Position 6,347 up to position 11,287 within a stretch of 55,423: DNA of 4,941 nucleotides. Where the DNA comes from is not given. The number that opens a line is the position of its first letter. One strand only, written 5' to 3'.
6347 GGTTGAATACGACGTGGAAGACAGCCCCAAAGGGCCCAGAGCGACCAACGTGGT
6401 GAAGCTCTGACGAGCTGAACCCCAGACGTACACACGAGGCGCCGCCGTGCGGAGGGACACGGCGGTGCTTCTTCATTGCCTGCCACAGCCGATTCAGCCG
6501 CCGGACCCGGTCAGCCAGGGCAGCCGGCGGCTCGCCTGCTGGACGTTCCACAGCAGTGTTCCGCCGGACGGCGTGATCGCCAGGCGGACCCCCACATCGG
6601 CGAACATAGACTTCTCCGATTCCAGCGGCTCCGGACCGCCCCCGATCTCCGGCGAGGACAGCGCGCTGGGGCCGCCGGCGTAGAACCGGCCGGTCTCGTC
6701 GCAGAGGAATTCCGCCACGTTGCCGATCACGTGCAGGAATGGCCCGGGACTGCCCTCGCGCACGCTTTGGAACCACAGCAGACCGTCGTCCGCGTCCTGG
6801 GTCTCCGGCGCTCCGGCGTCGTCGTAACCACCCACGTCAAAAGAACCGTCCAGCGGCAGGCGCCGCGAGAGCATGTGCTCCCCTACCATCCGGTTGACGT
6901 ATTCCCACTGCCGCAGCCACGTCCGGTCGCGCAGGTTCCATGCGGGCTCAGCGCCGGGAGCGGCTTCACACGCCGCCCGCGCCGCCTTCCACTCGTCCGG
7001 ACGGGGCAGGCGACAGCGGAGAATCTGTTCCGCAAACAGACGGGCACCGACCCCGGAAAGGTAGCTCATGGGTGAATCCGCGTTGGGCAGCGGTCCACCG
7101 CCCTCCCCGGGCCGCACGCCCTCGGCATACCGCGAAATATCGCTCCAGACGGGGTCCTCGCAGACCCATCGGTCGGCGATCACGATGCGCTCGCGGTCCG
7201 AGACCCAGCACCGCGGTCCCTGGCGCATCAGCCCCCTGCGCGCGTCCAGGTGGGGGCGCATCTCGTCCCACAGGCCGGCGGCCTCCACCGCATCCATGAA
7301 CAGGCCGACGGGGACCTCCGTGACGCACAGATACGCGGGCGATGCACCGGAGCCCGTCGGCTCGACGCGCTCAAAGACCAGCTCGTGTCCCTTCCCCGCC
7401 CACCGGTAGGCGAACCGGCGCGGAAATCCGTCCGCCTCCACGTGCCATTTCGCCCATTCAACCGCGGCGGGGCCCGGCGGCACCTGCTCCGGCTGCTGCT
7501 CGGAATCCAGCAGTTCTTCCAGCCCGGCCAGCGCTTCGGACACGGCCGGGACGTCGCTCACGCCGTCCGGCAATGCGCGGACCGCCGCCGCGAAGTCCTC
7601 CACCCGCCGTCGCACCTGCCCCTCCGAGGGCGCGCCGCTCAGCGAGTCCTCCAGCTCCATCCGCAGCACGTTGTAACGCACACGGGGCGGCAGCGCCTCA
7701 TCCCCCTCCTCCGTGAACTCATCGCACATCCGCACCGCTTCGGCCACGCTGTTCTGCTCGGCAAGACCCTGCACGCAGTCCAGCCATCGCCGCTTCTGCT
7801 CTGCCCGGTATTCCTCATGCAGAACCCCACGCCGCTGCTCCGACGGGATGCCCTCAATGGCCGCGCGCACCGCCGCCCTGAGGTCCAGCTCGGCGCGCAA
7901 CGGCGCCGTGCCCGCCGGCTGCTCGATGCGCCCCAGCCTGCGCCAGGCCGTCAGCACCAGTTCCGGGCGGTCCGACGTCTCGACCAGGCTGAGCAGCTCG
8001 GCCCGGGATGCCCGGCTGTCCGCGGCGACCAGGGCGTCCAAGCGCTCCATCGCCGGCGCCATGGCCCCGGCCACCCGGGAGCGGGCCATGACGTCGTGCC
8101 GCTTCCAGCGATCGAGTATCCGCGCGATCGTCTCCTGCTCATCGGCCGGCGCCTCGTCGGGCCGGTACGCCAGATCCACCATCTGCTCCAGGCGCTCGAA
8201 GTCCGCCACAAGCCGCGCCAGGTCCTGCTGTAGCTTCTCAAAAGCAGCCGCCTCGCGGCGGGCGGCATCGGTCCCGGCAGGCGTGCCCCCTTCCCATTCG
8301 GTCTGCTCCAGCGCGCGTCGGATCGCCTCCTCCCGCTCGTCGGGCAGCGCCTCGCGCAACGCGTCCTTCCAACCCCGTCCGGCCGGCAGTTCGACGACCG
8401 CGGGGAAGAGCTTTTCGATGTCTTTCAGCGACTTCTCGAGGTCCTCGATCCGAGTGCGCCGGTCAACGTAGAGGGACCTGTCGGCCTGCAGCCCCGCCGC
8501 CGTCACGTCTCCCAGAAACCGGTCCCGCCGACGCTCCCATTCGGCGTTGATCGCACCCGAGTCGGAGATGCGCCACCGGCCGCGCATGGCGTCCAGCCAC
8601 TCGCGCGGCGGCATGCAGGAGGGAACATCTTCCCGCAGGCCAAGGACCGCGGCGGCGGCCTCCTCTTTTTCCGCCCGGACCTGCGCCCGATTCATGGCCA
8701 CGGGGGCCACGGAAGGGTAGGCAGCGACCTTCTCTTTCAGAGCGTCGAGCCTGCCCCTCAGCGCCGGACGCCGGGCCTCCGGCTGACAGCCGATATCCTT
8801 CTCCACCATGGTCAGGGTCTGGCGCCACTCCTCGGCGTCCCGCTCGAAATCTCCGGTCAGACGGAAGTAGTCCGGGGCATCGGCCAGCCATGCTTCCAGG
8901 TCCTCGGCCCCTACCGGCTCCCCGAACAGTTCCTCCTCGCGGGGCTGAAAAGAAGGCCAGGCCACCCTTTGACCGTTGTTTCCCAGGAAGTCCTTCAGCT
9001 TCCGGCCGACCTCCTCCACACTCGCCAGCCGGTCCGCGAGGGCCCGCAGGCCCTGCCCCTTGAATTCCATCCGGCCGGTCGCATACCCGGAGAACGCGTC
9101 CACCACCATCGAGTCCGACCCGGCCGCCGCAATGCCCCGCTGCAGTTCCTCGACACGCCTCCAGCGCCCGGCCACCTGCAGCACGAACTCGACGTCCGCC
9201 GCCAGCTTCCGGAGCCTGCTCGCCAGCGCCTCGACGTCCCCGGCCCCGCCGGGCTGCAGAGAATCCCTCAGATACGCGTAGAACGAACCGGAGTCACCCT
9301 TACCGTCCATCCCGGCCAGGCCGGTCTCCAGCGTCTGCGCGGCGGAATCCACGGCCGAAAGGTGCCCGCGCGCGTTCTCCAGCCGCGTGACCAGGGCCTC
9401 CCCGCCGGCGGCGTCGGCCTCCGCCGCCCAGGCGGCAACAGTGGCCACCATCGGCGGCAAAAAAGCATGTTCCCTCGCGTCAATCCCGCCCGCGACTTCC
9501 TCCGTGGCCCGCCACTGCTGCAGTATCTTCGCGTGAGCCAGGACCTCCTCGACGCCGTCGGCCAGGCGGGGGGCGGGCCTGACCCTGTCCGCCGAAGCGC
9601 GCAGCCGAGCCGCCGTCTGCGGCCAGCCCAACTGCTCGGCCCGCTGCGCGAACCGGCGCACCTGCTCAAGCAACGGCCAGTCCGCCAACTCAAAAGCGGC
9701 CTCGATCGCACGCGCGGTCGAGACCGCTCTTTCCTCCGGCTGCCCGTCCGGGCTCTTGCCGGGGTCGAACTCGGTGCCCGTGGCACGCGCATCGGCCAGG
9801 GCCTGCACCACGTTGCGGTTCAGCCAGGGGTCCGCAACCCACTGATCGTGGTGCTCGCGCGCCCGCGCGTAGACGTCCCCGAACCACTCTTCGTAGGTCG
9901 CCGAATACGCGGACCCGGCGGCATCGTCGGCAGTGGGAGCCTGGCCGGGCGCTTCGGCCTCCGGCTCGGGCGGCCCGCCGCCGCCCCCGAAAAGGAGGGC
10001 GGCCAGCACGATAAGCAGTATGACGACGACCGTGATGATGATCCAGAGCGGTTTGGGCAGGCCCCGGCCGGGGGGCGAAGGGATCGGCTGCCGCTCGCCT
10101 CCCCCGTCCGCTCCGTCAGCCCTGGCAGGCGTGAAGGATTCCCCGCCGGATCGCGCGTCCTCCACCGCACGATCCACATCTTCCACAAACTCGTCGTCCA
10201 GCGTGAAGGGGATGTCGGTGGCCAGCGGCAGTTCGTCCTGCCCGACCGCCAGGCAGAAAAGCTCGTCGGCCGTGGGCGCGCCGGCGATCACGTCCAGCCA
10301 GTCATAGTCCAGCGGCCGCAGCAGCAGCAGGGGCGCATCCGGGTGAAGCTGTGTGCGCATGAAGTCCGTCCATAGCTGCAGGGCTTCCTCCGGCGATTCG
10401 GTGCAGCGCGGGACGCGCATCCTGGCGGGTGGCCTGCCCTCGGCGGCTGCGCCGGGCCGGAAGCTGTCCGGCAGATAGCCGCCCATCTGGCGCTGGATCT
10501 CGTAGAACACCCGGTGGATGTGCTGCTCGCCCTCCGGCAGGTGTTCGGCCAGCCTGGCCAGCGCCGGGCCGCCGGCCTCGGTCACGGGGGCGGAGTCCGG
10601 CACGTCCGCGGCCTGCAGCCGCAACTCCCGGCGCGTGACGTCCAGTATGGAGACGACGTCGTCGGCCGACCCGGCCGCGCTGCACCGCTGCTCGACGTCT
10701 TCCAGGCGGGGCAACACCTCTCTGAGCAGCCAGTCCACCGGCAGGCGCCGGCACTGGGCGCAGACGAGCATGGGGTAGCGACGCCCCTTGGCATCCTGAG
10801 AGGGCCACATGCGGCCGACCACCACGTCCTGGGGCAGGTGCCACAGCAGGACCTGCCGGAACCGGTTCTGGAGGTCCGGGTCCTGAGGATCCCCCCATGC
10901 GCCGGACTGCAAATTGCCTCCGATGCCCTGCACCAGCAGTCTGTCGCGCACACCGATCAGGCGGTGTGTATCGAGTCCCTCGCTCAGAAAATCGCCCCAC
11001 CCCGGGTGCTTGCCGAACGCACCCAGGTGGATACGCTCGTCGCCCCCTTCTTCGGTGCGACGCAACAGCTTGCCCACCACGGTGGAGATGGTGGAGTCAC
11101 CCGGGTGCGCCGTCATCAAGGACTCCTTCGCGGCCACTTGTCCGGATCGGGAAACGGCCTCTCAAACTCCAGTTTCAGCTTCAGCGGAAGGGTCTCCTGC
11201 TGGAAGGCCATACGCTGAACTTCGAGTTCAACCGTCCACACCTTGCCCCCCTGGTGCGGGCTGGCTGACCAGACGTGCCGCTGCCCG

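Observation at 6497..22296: The TagF fusion and the PpkA-like protein carry paralogous copies of the same ~1130-aa ectodomain (6497-9895 and 18907-22296)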

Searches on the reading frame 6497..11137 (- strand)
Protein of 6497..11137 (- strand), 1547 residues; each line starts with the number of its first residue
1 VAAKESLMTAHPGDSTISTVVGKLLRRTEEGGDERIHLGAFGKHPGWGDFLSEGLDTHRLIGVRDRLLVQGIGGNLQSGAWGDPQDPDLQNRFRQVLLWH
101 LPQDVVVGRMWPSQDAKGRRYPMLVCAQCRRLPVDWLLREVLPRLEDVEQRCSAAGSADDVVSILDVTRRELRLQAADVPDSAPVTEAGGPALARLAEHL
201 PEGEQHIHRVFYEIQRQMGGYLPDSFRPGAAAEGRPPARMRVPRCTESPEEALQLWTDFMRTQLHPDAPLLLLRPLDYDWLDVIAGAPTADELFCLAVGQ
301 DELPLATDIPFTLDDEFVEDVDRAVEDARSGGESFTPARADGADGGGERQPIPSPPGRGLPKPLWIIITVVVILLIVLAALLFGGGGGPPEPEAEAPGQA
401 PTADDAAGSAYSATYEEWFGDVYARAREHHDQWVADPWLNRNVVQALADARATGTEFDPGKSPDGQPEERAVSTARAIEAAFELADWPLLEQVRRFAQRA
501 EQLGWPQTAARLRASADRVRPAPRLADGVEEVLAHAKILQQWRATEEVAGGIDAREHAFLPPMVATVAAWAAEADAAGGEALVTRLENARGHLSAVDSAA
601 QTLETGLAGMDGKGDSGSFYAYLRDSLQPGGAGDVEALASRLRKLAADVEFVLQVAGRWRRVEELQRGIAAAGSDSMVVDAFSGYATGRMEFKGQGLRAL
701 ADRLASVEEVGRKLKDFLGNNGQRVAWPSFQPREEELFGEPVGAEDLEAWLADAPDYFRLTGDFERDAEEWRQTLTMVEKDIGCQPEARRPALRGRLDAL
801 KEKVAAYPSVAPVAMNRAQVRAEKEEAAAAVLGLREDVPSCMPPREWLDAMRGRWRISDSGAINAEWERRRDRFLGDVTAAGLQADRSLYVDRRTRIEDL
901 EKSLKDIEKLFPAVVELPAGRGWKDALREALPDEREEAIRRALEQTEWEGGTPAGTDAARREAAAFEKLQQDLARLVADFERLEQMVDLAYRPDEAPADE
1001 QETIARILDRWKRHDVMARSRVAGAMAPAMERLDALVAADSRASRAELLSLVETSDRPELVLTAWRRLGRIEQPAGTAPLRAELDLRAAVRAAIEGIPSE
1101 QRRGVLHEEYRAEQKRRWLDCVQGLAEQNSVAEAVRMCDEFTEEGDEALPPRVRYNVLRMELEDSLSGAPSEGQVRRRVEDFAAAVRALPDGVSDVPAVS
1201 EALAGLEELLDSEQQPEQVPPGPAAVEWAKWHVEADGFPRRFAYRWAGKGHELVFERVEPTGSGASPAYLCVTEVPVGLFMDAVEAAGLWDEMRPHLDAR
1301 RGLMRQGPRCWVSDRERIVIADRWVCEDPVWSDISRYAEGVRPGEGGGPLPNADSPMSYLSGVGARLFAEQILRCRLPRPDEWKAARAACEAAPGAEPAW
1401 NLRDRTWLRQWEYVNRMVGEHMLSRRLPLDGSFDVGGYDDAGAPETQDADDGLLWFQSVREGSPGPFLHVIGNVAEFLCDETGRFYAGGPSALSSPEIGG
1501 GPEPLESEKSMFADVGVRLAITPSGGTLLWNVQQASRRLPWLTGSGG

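Call 6: search_protein_families(library=pfam, proteins=[window:6497-11137:-], max_evalue=0.1)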
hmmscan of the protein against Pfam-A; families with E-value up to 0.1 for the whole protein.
window:6497-11137:- (1547 aa): 2 families
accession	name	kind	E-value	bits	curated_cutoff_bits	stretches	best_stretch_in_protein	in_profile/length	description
PF09867.14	TagF_N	-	3.6e-07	30.7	27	1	39-130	1-92/135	TagF N-terminal domain, Type VI secretion system-associated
PF09999.14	DUF2240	-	0.0053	16.9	22.3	1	969-1039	52-122/144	Uncharacterized protein conserved in archaea (DUF2240)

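Call 10: search_protein_families(library=ncbifam, proteins=[window:6497-11137:-], max_evalue=0.01)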
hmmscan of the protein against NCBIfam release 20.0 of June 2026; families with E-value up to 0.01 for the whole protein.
window:6497-11137:- (1547 aa): 1 family
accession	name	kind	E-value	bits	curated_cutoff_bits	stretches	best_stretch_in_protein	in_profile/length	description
TIGR03373.1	VI_minor_4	hypoth_equivalog_domain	3.2e-08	33.8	41.2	1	39-131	1-93/136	type VI secretion system-associated protein TagF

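Call 12: find_homologous_proteins(query=window:6497-11137:-, max_evalue=0.00001)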
Query window:6497-11137:- (1547 aa): 29 proteins with E <= 0.00001 among 8000 candidates.
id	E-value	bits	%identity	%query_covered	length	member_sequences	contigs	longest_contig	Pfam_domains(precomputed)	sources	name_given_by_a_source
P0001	0.0e+0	3236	93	100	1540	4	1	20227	PF09867.15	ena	-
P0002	4.9e-137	477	41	20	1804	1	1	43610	PF03781.23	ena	-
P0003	4.2e-132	461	45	20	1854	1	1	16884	PF03781.23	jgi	-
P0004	2.0e-128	448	39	20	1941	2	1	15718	PF03781.23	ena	-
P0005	7.5e-121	423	34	32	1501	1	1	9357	PF03781.23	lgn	-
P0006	1.4e-114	402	33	34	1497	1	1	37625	PF03781.23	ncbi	-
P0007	2.3e-113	398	30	42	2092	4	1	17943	-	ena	-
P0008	6.2e-106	374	36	33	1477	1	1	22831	-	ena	-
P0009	5.5e-100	354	42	19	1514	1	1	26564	PF03781.23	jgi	jgi:hypothetical protein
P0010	6.6e-100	354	40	20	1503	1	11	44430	PF03781.23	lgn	-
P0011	2.5e-99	352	31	32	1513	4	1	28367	-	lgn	-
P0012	3.3e-90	322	36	19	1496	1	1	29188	-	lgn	-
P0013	5.0e-84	301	28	44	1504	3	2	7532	-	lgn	-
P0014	3.2e-81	292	36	19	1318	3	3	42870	PF03781.23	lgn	-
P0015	1.4e-79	286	31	32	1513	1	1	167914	-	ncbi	ncbi:MAG: hypothetical protein R3B68_10455 [Phycisphaerales bacterium]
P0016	4.7e-79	285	33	23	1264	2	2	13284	PF03781.23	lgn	-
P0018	6.4e-78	281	34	23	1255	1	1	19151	PF03781.23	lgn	-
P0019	1.4e-75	273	33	19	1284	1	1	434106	PF03781.23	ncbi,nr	ncbi:MAG: SUMF1/EgtB/PvdO family nonheme iron enzyme [Planctomycetota bacterium]|nr:SUMF1/EgtB/PvdO 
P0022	3.9e-71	258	33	24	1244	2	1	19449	PF03781.23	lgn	-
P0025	1.6e-65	240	29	23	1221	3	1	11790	PF03781.23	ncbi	-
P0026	2.0e-65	240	32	19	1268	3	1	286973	PF03781.23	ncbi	-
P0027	6.3e-58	215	30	23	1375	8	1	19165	PF03781.23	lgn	-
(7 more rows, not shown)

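Call 95: find_encoding_contigs(protein=P0001, flank=10000, max_places=2)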
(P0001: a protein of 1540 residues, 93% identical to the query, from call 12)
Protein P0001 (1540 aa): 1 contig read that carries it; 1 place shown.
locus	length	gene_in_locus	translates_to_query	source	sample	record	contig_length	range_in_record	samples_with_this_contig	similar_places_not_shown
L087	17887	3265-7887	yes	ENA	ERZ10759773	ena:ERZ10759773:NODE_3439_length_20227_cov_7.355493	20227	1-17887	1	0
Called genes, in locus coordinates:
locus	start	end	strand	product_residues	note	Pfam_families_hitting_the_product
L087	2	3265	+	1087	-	?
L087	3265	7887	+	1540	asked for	PF09867:TagF_N (weak)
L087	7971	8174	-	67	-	PF00313:CSD, PF08206:OB_RNB (weak)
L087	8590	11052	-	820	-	-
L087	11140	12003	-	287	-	PF01135:PCMT, PF00398:RrnaAD (weak), PF02353:CMAS (faint), PF13489:Methyltransf_23 (weak), PF13847:Methyltransf_31 (weak), PF13649:Methyltransf_25 (weak)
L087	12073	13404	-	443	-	PF02056:Glyco_hydro_4, PF11975:Glyco_hydro_4C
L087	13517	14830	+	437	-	PF07607:DUF1570 (weak)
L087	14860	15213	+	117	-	PF00633:HHH (faint), PF14520:HHH_5 (faint), PF12836:HHH_3, PF14579:HHH_6 (weak)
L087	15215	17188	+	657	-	PF00270:DEAD (faint), PF04851:ResIII, PF17757:UvrB_inter, PF27431:UvrB_3rd, PF00271:Helicase_C, PF12344:UvrB, PF02151:UVR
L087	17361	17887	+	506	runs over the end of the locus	PF00251:Glyco_hydro_32N, PF08244:Glyco_hydro_32C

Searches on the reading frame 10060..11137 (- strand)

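Call 53: search_solved_structures(query=window:10060-11137:-, max_evalue=1, show_alignments=1)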
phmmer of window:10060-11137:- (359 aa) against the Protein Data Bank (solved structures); distinct sequences matched with E-value up to 1: 1.
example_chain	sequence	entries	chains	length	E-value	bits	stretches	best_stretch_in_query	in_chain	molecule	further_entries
9mk9_B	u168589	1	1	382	0.4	13.2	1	8-97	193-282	Interferon-induced protein with tetratricopeptide repeats 3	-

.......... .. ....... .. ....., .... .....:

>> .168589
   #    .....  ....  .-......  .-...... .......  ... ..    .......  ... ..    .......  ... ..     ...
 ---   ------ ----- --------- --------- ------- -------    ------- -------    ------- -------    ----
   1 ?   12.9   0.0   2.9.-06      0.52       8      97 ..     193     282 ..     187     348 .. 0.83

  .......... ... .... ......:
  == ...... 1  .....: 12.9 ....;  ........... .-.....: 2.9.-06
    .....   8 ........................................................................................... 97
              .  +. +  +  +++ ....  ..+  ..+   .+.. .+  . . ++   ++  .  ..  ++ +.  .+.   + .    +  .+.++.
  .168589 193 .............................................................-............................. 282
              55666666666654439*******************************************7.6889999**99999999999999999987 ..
